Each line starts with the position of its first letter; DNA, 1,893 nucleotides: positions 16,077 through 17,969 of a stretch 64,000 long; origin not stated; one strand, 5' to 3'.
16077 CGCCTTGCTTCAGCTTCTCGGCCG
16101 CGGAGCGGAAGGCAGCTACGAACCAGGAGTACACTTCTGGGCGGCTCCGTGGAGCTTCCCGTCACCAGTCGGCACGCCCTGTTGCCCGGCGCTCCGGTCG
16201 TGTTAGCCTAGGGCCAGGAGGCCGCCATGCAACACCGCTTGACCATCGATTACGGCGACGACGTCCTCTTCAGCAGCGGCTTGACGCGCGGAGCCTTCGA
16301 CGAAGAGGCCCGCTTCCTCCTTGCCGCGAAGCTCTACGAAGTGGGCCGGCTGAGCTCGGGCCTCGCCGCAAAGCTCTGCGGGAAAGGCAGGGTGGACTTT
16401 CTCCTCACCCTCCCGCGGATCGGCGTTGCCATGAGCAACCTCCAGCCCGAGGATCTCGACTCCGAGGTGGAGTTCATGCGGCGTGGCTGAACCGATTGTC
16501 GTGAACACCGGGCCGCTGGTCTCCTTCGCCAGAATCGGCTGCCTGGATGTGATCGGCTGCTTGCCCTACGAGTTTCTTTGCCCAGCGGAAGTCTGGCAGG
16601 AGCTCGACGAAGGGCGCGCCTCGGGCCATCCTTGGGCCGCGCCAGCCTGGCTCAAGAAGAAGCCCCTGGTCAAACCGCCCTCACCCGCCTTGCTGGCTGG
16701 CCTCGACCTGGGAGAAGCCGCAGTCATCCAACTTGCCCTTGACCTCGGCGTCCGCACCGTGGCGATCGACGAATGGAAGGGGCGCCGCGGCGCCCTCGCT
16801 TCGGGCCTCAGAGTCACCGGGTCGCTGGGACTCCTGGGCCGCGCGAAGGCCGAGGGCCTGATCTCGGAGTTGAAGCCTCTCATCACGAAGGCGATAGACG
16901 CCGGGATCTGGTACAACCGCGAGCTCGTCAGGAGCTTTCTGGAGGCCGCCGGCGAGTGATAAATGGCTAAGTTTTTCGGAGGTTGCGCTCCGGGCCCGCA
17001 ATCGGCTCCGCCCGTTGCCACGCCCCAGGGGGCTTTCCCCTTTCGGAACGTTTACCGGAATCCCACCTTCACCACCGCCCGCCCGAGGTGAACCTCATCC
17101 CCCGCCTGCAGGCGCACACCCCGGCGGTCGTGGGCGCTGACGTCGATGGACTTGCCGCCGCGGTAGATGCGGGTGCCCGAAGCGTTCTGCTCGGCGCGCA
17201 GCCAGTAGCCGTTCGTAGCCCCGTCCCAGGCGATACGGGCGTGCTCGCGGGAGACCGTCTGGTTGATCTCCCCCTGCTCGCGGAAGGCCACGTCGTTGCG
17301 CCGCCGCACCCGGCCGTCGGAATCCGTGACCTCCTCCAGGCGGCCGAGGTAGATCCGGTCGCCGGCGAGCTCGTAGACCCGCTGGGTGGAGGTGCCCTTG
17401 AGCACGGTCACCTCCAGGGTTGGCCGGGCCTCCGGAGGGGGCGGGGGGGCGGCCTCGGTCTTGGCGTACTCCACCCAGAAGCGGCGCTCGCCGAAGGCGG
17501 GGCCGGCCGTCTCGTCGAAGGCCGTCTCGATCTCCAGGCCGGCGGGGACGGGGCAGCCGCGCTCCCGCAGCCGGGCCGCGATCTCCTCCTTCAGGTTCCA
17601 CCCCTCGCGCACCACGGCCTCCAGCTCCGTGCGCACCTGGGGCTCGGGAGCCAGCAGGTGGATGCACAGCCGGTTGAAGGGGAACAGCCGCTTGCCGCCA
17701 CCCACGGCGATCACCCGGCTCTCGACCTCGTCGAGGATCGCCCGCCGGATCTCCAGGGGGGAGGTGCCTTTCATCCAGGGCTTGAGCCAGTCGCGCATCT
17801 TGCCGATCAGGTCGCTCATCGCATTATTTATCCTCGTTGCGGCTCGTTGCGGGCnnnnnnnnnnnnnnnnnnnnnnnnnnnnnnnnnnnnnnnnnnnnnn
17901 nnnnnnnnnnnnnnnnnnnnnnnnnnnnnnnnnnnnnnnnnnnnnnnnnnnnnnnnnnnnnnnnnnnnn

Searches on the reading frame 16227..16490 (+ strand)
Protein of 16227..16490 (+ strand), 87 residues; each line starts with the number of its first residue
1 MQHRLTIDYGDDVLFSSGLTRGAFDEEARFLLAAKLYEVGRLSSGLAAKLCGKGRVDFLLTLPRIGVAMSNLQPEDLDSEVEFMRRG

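Call 3: search_protein_families(library=pfam, proteins=[window:16227-16490:+], max_evalue=0.1)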
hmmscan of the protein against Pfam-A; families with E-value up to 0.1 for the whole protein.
window:16227-16490:+ (87 aa): 1 family
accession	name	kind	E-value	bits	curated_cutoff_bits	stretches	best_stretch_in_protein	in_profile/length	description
PF03683.19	UPF0175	-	5.1e-17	61.8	27.9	1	11-82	3-74/75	Uncharacterised protein family (UPF0175)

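Call 4: search_protein_families(library=padloc, proteins=[window:16227-16490:+], max_evalue=0.1)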
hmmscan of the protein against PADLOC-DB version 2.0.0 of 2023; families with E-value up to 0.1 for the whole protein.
window:16227-16490:+ (87 aa): 1 family
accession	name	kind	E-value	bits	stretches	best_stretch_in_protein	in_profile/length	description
PDLC05076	PDC-S70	-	0.0002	19.5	1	35-82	34-83/94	-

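Call 5: search_protein_families(library=ncbifam, proteins=[window:16227-16490:+], max_evalue=0.1)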
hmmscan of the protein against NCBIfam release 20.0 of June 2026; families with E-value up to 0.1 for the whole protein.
window:16227-16490:+ (87 aa): 0 families

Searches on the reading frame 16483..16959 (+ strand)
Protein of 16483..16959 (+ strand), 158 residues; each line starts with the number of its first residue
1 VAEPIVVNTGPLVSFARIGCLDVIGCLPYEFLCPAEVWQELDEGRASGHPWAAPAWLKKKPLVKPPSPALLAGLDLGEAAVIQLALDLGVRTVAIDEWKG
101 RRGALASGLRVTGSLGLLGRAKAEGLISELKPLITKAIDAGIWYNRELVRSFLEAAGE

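Call 3: search_protein_families(library=pfam, proteins=[window:16483-16959:+], max_evalue=0.1)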
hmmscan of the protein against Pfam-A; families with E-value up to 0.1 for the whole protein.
window:16483-16959:+ (158 aa): 1 family
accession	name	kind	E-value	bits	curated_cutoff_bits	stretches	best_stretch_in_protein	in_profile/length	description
PF11848.13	DUF3368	-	9.9e-13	48.2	27.3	1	111-155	1-45/46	Domain of unknown function (DUF3368)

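Call 4: search_protein_families(library=padloc, proteins=[window:16483-16959:+], max_evalue=0.1)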
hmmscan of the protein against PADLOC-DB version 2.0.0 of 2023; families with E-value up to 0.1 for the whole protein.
window:16483-16959:+ (158 aa): 7 families
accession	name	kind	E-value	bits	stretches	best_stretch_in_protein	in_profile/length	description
PDLC05073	PDC-S70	-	4.2e-34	115.8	1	5-158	3-161/162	-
PDLC05071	PDC-S70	-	5.6e-33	112.4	1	4-158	2-159/161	-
PDLC05070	PDC-S70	-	5.6e-22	76.6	1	1-158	1-161/161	-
PDLC05072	PDC-S70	-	1.6e-19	68.3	1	5-154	11-164/167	-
PDLC05068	PDC-S70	-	8.4e-19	66.4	1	5-122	3-124/125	-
PDLC05074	PDC-S70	-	7.9e-17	59.6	1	53-157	20-126/127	-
PDLC05069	PDC-S70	-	3.7e-13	47.6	1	5-128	2-128/161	-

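Call 5: search_protein_families(library=ncbifam, proteins=[window:16483-16959:+], max_evalue=0.1)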
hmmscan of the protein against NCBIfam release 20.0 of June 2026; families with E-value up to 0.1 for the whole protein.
window:16483-16959:+ (158 aa): 0 families

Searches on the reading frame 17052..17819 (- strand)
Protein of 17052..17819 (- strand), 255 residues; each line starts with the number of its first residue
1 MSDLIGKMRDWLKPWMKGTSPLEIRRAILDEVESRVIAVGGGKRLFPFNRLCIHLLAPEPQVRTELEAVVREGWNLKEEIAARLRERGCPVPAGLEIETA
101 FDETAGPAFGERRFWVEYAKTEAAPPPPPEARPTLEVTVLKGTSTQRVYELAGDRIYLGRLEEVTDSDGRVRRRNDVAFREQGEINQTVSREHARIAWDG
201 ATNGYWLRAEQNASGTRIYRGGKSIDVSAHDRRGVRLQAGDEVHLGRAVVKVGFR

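Call 3: search_protein_families(library=pfam, proteins=[window:17052-17819:-], max_evalue=0.1)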
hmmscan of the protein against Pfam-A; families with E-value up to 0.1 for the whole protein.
window:17052-17819:- (255 aa): 2 families
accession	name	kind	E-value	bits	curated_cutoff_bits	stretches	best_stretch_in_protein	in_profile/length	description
PF00498.31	FHA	-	1.3e-05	25.9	20.7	1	169-246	4-67/67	FHA domain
PF11910.14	NdhO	-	0.067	13.6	25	0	167-211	20-63/66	Cyanobacterial and plant NDH-1 subunit O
